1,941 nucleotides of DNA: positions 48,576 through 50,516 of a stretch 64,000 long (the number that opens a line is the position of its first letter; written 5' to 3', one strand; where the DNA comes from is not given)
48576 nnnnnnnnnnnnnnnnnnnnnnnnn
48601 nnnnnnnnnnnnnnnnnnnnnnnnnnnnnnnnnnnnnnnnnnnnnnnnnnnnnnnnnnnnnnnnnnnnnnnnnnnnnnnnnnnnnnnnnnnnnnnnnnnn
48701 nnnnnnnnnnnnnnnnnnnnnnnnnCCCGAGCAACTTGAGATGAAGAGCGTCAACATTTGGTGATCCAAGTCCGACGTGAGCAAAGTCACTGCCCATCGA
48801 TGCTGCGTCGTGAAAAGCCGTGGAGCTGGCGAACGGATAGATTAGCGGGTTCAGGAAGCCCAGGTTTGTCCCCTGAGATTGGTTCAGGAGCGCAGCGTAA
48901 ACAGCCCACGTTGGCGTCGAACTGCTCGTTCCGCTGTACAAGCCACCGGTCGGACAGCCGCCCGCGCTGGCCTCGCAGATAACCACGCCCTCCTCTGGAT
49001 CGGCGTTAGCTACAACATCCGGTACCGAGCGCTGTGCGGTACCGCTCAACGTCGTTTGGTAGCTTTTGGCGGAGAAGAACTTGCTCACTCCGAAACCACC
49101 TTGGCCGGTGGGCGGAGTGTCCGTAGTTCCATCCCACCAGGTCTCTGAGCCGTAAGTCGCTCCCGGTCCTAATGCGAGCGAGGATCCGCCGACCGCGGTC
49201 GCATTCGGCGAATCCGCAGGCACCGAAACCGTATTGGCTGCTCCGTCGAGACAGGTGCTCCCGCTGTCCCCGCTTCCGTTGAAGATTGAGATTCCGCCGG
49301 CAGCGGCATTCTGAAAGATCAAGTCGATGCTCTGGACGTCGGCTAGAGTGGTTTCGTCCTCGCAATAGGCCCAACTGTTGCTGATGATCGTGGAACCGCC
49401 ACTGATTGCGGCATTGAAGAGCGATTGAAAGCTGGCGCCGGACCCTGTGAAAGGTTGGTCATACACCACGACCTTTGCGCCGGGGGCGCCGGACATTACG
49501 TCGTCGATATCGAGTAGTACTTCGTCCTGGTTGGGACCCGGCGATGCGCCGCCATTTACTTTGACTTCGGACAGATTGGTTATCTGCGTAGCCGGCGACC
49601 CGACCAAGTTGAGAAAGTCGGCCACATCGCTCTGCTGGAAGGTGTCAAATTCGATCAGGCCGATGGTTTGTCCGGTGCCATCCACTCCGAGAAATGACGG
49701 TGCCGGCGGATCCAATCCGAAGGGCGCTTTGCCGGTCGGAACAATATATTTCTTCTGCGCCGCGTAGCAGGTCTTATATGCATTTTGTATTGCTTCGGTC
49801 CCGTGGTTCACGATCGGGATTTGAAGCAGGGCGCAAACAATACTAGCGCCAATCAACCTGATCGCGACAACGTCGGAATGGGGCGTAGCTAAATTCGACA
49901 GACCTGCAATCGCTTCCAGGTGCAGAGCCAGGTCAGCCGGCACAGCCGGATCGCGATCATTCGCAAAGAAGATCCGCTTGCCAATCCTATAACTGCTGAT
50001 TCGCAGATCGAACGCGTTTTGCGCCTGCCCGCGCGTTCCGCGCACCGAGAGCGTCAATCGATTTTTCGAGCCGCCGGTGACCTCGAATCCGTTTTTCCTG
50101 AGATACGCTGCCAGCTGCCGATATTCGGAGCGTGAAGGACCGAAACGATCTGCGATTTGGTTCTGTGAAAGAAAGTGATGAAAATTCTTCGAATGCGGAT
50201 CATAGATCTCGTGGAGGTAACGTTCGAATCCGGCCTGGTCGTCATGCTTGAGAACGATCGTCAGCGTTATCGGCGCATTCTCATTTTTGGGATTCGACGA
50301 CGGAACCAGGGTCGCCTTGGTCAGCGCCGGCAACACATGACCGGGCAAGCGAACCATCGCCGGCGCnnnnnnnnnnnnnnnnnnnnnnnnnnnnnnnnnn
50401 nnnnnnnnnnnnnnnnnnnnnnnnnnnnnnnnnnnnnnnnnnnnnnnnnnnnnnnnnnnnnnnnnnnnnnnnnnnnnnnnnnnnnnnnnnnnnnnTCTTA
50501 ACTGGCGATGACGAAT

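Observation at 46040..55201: Two tandem giant S53-peptidase surface proteins, each frameshifted at a different site, sharing a near-identical 3' module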

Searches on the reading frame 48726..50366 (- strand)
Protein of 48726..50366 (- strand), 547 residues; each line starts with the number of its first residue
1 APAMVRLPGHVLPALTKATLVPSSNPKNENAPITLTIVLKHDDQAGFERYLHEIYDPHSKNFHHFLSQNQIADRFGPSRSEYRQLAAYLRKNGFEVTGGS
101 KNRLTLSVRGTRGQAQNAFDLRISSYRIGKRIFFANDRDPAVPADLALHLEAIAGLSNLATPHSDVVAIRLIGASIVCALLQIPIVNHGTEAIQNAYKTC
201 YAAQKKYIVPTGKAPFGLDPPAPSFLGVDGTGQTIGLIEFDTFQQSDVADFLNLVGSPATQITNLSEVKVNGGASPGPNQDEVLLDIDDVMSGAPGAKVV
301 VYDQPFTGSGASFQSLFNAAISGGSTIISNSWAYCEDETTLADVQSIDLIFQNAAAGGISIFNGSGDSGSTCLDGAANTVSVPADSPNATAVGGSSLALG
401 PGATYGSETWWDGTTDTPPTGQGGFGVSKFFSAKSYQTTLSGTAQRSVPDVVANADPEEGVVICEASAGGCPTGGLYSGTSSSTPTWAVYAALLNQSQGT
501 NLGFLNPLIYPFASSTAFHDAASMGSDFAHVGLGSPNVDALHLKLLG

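Call 31: search_solved_structures(query=window:48726-50366:-, max_evalue=0.001, show_alignments=2)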
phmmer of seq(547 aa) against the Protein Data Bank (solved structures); distinct sequences matched with E-value up to 0.001: 15.
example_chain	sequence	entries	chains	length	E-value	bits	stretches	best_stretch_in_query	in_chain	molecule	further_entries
1sio_A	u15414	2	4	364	1.8e-29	106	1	210-530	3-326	kumamolisin-As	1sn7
4ne7_A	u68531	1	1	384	2.4e-29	105.7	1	210-530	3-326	Kumamolisin-As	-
1gt9_1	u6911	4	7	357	3.6e-29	105.1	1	210-530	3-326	KUMAMOLYSIN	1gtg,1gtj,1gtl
1t1e_A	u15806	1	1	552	5.1e-29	104.6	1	202-530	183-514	kumamolisin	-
1siu_A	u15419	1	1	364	5.8e-29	104.4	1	210-530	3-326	kumamolisin-As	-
1zvj_A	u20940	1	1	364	8.8e-29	103.8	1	210-530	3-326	kumamolisin-As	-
1zvk_A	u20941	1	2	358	2.6e-28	102.2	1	210-530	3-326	kumamolisin-As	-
1t1g_A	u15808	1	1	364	3e-28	102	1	210-530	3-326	kumamolisin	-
1t1i_A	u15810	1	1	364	3.8e-27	98.4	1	210-530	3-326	kumamolisin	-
6m8w_A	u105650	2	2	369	7.7e-14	54.5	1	233-531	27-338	SEDOLISIN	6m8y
1ga1_A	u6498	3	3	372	8.2e-14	54.4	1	233-531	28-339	SERINE-CARBOXYL PROTEINASE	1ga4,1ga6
1nlu_A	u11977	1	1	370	8.6e-14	54.3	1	233-531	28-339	SEDOLISIN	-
6m9c_A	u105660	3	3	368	8.8e-14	54.3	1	233-531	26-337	SEDOLISIN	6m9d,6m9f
3edy_A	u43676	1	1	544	1.2e-13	53.8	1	241-512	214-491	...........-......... 1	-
3ee6_A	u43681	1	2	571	1.4e-13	53.6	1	241-512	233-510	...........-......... 1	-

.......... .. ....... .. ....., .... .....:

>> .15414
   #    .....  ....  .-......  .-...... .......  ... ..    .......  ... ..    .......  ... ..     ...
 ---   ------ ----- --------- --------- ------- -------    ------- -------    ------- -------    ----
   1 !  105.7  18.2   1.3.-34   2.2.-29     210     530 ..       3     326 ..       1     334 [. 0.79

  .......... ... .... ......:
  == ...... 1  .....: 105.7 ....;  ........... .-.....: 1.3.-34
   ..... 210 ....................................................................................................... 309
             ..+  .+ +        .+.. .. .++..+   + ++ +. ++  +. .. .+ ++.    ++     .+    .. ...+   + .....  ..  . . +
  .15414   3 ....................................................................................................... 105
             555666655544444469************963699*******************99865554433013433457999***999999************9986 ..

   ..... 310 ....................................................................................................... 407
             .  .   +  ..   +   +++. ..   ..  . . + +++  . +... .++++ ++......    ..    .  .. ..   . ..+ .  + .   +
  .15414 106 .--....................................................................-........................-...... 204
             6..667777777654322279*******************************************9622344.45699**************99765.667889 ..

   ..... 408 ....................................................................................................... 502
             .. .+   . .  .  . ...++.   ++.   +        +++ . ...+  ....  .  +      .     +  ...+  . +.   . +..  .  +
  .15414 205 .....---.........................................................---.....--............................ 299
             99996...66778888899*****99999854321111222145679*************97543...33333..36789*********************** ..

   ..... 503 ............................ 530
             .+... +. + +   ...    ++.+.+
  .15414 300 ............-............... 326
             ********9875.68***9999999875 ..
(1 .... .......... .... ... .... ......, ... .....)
